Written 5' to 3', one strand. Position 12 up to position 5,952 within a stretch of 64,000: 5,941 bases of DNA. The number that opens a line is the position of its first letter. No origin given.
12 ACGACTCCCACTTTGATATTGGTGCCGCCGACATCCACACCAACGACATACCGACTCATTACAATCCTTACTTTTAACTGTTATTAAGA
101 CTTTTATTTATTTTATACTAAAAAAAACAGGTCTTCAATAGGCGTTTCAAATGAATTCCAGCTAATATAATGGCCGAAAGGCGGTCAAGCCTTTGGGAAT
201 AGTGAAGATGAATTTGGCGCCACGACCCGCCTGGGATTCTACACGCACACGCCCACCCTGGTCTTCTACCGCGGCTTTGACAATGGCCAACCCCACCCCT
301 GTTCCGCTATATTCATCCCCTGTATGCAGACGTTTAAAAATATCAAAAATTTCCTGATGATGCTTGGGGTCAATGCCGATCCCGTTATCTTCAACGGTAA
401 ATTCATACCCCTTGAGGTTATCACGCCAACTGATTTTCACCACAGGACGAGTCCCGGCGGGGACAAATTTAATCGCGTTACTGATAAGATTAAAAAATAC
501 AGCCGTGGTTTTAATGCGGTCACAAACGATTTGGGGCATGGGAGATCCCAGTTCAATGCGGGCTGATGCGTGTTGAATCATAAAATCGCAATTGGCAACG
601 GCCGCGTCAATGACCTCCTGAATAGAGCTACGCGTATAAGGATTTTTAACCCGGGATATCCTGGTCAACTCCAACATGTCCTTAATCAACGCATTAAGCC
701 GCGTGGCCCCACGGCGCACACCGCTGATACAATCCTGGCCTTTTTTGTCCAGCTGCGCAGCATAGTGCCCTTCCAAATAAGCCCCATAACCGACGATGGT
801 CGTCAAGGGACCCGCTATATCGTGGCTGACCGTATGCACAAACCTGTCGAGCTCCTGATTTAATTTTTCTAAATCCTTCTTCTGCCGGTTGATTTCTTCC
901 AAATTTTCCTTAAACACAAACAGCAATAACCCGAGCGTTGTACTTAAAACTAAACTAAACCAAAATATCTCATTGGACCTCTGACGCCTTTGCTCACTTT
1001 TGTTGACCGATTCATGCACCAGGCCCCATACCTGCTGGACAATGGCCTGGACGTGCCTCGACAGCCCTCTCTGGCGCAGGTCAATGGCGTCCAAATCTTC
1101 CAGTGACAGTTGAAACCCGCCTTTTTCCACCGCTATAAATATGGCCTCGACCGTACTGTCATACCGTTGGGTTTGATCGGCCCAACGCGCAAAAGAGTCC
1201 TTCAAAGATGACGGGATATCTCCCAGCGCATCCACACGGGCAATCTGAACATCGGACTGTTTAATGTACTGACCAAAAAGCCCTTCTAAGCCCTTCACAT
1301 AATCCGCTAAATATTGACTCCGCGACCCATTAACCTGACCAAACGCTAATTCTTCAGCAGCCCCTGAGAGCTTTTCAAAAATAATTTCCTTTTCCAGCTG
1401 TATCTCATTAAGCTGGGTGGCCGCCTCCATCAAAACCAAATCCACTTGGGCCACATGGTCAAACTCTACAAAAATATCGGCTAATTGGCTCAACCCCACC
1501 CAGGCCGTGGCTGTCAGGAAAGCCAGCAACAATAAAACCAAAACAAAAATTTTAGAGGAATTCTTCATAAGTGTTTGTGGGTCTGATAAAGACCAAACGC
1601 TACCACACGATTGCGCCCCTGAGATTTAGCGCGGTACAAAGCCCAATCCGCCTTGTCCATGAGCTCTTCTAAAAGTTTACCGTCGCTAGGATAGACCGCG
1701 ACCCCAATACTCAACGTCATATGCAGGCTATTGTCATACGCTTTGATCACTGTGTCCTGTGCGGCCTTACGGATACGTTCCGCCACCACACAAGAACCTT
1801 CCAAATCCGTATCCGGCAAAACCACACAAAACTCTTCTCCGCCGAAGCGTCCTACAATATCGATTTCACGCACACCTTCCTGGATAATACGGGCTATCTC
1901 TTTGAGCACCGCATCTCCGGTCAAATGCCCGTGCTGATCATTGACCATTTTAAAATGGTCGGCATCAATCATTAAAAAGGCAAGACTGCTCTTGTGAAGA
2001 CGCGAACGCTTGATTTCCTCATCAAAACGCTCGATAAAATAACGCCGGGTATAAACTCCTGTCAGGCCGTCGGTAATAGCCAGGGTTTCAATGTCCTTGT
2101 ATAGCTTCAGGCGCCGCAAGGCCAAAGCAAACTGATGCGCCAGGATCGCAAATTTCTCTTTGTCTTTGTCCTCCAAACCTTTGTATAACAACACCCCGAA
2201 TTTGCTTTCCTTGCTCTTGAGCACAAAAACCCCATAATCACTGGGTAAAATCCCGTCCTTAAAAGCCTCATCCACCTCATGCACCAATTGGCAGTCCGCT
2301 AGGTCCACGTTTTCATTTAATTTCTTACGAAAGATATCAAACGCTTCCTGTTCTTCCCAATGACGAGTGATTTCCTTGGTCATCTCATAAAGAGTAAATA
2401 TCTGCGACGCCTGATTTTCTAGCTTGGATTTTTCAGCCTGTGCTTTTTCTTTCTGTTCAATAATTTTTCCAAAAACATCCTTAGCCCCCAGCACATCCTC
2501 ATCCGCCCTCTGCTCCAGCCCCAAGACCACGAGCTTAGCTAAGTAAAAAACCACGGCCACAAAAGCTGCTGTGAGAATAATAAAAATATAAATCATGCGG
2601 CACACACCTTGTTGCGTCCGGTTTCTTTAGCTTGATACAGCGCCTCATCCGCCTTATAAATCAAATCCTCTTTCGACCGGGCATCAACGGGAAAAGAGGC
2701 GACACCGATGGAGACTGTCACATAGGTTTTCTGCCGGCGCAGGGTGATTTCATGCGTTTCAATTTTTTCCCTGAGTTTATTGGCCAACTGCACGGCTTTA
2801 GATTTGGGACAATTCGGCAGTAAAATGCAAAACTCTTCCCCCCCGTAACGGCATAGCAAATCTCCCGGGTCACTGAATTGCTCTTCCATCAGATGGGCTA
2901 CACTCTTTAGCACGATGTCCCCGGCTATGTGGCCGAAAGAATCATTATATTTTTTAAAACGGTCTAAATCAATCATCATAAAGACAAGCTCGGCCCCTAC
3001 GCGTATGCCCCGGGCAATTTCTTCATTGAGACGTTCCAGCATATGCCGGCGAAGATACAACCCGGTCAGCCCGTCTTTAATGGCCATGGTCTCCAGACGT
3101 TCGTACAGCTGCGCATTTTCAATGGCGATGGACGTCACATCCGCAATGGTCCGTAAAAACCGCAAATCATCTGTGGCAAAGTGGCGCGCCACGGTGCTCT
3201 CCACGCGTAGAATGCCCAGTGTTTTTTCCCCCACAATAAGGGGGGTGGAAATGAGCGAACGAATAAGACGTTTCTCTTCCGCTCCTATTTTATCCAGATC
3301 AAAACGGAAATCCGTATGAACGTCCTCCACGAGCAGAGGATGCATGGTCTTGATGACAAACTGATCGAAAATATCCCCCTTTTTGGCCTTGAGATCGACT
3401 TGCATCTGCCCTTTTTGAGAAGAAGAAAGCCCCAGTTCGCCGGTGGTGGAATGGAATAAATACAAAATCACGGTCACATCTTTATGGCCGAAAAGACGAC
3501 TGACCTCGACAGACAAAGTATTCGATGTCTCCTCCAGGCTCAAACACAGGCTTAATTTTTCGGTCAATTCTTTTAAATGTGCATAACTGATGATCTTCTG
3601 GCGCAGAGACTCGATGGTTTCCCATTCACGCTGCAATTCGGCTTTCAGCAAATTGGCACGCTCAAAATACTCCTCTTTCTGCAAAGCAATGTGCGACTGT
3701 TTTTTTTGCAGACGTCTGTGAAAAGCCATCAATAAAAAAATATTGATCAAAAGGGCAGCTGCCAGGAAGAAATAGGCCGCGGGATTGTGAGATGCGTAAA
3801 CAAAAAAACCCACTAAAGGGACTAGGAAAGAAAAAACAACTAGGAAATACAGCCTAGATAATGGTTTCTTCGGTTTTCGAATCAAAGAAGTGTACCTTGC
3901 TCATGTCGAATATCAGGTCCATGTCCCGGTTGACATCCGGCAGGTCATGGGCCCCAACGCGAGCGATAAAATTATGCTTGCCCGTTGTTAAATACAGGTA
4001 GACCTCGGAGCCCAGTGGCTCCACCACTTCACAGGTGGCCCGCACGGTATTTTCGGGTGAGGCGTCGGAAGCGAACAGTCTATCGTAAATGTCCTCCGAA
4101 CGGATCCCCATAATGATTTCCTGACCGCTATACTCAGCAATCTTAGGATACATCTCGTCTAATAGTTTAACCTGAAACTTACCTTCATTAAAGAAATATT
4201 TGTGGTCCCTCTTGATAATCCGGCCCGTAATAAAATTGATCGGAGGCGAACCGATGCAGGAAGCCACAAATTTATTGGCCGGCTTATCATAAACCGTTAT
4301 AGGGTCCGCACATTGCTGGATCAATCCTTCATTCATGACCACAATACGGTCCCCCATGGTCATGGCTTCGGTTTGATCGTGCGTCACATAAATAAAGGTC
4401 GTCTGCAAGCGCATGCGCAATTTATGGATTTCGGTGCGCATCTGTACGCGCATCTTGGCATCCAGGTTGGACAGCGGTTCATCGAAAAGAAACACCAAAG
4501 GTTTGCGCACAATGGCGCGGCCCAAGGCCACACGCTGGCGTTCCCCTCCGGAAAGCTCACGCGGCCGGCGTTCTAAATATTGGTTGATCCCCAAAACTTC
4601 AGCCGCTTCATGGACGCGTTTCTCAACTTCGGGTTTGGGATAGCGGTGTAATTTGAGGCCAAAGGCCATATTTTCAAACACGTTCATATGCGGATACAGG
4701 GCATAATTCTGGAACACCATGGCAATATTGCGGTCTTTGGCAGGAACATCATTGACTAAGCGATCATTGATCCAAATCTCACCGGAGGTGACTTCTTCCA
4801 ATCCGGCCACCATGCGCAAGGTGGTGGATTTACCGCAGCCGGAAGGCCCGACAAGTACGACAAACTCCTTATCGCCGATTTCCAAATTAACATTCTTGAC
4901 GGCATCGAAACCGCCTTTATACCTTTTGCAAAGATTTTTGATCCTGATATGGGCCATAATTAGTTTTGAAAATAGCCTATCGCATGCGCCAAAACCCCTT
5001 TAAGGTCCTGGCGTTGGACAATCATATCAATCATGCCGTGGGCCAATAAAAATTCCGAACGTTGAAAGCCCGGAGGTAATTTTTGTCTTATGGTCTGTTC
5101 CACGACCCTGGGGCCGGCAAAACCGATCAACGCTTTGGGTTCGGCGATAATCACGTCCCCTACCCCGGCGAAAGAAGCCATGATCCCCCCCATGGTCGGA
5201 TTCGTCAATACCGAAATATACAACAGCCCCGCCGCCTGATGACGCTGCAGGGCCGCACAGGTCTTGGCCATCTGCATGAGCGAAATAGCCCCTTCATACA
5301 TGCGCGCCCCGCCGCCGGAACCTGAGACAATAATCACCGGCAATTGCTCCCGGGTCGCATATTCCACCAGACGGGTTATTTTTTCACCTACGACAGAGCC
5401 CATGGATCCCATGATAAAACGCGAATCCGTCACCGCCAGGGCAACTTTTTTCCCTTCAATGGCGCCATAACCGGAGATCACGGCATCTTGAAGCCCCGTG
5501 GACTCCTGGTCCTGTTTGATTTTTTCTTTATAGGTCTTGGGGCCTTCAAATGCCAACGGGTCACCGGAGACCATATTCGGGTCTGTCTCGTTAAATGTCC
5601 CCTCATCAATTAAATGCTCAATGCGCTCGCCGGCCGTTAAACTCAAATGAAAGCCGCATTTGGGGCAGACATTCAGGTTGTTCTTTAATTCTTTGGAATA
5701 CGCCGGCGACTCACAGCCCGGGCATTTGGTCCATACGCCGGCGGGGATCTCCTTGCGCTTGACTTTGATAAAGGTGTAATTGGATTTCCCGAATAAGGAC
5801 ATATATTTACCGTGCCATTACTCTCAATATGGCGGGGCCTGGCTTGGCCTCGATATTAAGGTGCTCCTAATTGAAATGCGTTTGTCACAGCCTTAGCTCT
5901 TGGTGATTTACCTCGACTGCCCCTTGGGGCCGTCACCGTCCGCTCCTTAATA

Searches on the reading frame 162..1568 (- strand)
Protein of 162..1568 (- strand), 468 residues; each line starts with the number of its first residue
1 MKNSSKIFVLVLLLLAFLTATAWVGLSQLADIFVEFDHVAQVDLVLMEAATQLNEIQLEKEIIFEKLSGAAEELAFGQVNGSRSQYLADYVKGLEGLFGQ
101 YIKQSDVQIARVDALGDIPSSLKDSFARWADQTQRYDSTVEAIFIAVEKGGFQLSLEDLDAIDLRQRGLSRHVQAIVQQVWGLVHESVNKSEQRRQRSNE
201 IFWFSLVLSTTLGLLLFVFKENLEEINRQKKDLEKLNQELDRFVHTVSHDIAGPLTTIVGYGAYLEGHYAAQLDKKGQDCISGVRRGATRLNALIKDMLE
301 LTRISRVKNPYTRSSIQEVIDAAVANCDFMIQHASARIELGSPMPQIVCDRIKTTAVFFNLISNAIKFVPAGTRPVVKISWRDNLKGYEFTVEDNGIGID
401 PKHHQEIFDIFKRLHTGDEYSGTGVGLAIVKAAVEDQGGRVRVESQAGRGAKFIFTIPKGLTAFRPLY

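Call 76: search_protein_families(library=pfam, max_evalue=1e-8, proteins=[window:162-1568:-])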
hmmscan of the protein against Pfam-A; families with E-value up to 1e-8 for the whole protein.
window:162-1568:- (468 aa): 2 families
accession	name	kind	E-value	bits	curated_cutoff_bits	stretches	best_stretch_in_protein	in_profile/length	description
PF02518.31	HATPase_c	-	9.6e-26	90.8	26.4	1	351-459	3-109/111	Histidine kinase-, DNA gyrase B-, and HSP90-like ATPase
PF00512.31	HisKA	-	2.5e-10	40.7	26.9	1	240-304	2-63/66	His Kinase A (phospho-acceptor) domain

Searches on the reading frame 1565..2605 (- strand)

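Call 76: search_protein_families(library=pfam, max_evalue=1e-8, proteins=[window:1565-2605:-])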
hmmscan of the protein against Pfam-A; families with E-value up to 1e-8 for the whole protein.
window:1565-2605:- (346 aa): 1 family
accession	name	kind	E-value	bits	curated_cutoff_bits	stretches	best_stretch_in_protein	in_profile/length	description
PF00990.26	GGDEF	-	2.1e-49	167.8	23.8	1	176-333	1-161/161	Diguanylate cyclase, GGDEF domain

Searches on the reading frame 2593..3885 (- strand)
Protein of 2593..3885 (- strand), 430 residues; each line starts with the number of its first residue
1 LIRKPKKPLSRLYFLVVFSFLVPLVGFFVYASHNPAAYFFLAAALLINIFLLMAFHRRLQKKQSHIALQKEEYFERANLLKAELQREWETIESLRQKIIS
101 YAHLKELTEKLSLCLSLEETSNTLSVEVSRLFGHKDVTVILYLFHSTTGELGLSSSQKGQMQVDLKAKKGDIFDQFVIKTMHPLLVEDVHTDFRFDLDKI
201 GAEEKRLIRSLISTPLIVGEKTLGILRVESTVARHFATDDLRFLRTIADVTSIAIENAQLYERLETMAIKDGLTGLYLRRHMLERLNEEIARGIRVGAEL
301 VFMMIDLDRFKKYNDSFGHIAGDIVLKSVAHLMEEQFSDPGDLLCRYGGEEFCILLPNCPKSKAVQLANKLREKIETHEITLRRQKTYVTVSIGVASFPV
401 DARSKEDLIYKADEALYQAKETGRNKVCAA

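Call 76: search_protein_families(library=pfam, max_evalue=1e-8, proteins=[window:2593-3885:-])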
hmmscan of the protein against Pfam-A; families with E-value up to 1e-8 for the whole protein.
window:2593-3885:- (430 aa): 2 families
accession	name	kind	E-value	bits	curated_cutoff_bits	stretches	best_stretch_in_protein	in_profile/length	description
PF00990.26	GGDEF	-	6.6e-47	159.7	23.8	1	269-426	2-161/161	Diguanylate cyclase, GGDEF domain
PF01590.32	GAF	-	1.1e-10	42.6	22.4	1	117-255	2-133/133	GAF domain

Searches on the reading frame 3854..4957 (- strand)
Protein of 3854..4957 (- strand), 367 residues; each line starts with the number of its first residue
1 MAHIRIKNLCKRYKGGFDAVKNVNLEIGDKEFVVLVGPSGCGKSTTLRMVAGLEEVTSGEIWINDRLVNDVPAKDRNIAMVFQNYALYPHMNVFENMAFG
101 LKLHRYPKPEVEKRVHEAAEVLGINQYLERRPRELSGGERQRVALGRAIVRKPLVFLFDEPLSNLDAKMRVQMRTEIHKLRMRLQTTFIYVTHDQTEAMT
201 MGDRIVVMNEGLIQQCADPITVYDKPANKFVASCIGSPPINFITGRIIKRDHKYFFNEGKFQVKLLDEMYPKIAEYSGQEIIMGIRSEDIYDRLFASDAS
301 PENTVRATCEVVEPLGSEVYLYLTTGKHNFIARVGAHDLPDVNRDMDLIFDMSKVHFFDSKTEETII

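Call 76: search_protein_families(library=pfam, max_evalue=1e-8, proteins=[window:3854-4957:-])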
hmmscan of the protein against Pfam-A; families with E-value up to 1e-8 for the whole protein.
window:3854-4957:- (367 aa): 2 families
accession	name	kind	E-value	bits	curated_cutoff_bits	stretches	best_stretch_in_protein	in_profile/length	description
PF00005.33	ABC_tran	-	5.3e-34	118.2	25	1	20-162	1-136/137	ABC transporter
PF17912.7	OB_MalK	-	9e-11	42.9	27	1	236-290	1-53/53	MalK OB fold domain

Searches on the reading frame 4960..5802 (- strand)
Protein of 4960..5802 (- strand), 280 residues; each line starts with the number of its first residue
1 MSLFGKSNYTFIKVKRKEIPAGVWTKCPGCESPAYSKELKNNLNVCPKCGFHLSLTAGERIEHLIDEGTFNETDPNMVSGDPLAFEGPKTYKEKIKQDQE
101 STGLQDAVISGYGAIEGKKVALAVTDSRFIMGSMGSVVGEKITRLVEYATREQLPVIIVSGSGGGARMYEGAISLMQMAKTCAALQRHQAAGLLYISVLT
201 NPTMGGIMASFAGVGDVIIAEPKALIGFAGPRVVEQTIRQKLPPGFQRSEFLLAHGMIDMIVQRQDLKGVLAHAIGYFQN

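Call 76: search_protein_families(library=pfam, max_evalue=1e-8, proteins=[window:4960-5802:-])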
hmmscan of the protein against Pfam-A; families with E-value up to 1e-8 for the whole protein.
window:4960-5802:- (280 aa): 2 families
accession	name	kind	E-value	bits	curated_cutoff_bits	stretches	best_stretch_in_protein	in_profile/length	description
PF01039.27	Carboxyl_trans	-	2e-19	70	22.3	1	55-237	8-176/493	Carboxyl transferase domain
PF17848.7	Zn_ribbon_ACC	-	1.7e-10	41.3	24.5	1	24-49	1-26/26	Acetyl-CoA carboxylase zinc finger domain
